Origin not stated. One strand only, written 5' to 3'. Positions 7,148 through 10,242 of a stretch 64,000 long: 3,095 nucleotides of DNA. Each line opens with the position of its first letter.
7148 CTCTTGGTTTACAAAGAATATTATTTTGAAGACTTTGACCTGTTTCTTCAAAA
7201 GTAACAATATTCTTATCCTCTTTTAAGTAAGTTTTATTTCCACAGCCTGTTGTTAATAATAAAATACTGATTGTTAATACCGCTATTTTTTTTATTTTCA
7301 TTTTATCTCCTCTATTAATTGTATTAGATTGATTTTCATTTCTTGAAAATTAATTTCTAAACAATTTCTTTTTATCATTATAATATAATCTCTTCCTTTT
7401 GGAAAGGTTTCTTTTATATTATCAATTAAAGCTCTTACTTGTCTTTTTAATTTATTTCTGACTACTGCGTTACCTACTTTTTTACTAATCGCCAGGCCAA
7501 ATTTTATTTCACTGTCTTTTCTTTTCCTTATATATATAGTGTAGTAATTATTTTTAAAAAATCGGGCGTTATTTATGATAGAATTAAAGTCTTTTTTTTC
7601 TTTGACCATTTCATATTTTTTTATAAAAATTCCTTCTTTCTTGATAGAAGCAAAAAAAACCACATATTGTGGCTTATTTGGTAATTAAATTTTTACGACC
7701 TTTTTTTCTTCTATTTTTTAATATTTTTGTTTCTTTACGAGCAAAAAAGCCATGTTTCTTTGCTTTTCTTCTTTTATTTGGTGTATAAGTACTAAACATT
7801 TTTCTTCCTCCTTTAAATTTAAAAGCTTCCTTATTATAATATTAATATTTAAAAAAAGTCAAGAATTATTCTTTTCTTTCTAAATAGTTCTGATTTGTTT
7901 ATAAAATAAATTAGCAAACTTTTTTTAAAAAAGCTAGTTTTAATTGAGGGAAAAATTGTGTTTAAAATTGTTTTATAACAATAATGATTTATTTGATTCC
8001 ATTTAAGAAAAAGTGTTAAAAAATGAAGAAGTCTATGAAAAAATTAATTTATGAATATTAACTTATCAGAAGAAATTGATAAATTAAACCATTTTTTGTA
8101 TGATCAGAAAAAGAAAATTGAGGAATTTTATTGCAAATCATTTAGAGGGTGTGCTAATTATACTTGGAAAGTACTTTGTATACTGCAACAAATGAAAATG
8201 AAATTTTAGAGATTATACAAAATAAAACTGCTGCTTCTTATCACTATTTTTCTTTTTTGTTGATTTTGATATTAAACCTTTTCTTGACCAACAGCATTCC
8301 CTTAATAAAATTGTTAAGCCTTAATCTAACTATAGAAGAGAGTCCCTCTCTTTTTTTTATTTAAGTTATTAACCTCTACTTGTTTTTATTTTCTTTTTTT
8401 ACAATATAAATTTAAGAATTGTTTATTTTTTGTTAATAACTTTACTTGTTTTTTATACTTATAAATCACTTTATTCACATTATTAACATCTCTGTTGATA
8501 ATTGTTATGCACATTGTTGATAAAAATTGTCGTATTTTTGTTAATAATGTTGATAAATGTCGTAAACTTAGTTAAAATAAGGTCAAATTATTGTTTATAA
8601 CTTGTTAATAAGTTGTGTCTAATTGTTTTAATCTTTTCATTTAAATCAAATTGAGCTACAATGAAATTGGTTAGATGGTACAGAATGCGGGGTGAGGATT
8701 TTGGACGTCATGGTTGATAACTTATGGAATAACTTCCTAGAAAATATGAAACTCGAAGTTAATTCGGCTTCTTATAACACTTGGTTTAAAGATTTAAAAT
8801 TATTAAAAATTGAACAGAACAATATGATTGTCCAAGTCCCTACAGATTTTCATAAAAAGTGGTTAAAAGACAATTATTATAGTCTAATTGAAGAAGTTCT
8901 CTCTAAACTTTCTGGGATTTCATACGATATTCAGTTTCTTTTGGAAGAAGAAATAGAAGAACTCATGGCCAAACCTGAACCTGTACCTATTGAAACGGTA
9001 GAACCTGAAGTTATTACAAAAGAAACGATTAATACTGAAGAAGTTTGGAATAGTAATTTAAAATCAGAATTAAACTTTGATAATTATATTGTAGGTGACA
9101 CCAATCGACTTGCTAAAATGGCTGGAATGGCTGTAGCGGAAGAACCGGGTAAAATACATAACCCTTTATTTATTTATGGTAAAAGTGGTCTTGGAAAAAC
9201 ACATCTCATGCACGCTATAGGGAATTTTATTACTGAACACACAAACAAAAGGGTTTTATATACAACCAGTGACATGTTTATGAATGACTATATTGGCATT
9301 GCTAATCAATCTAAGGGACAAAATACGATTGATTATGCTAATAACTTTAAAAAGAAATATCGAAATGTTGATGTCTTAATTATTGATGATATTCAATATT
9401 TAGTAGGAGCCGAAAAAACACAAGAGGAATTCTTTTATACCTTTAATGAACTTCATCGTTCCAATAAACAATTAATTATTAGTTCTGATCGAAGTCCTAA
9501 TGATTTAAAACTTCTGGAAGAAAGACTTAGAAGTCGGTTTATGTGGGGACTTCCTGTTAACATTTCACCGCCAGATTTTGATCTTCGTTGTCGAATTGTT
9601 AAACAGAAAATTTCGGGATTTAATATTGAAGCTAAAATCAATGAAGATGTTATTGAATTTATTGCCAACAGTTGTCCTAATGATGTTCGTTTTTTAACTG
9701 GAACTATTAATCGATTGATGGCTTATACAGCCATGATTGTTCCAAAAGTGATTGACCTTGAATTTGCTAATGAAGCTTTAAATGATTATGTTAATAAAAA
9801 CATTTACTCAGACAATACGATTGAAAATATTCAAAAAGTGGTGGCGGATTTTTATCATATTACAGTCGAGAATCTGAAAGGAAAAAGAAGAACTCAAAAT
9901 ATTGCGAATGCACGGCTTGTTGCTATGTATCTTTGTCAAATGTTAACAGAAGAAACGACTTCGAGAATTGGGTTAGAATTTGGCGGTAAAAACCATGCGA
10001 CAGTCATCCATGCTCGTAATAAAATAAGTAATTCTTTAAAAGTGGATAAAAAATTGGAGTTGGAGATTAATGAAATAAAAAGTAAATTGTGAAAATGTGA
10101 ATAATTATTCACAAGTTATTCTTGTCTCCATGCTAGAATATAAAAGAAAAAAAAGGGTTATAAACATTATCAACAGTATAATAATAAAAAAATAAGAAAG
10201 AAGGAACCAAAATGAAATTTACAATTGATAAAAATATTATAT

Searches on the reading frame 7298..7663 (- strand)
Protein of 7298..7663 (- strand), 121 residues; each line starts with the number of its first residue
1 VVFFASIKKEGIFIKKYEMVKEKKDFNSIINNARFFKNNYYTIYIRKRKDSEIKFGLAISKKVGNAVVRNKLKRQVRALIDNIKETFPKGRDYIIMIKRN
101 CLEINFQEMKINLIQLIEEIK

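Call 13: search_protein_families(library=pfam, proteins=[window:7298-7663:-], max_evalue=0.01)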
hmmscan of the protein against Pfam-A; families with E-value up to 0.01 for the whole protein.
window:7298-7663:- (121 aa): 1 family
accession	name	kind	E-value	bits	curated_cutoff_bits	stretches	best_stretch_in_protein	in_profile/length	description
PF00825.24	Ribonuclease_P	-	6.2e-25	87.8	22.3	1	15-120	2-108/109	Ribonuclease P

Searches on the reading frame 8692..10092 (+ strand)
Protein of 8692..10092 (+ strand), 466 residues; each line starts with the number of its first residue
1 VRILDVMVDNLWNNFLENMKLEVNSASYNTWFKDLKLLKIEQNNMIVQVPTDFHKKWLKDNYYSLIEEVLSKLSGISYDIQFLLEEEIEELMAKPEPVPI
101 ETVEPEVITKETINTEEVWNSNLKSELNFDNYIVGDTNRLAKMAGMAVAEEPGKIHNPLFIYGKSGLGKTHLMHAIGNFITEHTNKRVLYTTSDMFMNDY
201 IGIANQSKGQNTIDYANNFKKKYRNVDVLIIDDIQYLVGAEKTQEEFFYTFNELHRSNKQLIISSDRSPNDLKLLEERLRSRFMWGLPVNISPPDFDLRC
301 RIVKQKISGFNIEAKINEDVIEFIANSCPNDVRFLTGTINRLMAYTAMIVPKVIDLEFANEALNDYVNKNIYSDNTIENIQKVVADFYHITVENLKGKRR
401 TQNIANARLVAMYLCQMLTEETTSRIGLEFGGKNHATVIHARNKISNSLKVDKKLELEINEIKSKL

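Call 13: search_protein_families(library=pfam, proteins=[window:8692-10092:+], max_evalue=0.01)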
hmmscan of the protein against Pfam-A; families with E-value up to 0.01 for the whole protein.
window:8692-10092:+ (466 aa): 12 families
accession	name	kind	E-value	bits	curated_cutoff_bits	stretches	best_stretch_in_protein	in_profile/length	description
PF00308.24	Bac_DnaA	-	1.9e-58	197.7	23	1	123-289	1-161/162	Bacterial DnaA ATPAse domain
PF08299.17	Bac_DnaA_C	-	3.8e-26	91.3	31.5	1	377-445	1-69/69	Bacterial dnaA protein helix-turn-helix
PF11638.13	DnaA_N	-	2.2e-16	59.7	24.6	1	10-71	2-64/65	DnaA N-terminal domain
PF01695.23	IstB_IS21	-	5.6e-06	26.5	24.1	1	136-267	76-194/238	IstB-like ATP binding protein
PF00004.35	AAA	-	6.7e-06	27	21.2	1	160-283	2-123/131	ATPase family associated with various cellular activities (AAA)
PF01637.24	ATPase_2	-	8e-06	26.3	33.2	1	156-207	20-68/225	ATPase domain predominantly from Archaea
PF13401.12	AAA_22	-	2.7e-05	24.9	27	1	158-257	7-112/130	AAA domain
PF11490.13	DNA_pol3_a_NII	-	0.00012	22.4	26.3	1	12-94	3-88/117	DNA polymerase III polC-type N-terminus II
PF13479.12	AAA_24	-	0.00015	22.1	27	1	159-236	5-75/195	AAA domain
PF00910.28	RNA_helicase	-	0.00061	20.7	21.5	1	160-240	2-64/105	RNA helicase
PF13173.12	AAA_14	-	0.00068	20.1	27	1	157-249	3-86/129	AAA domain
PF07728.20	AAA_5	-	0.0064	16.9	22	0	158-236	1-77/139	AAA domain (dynein-related subfamily)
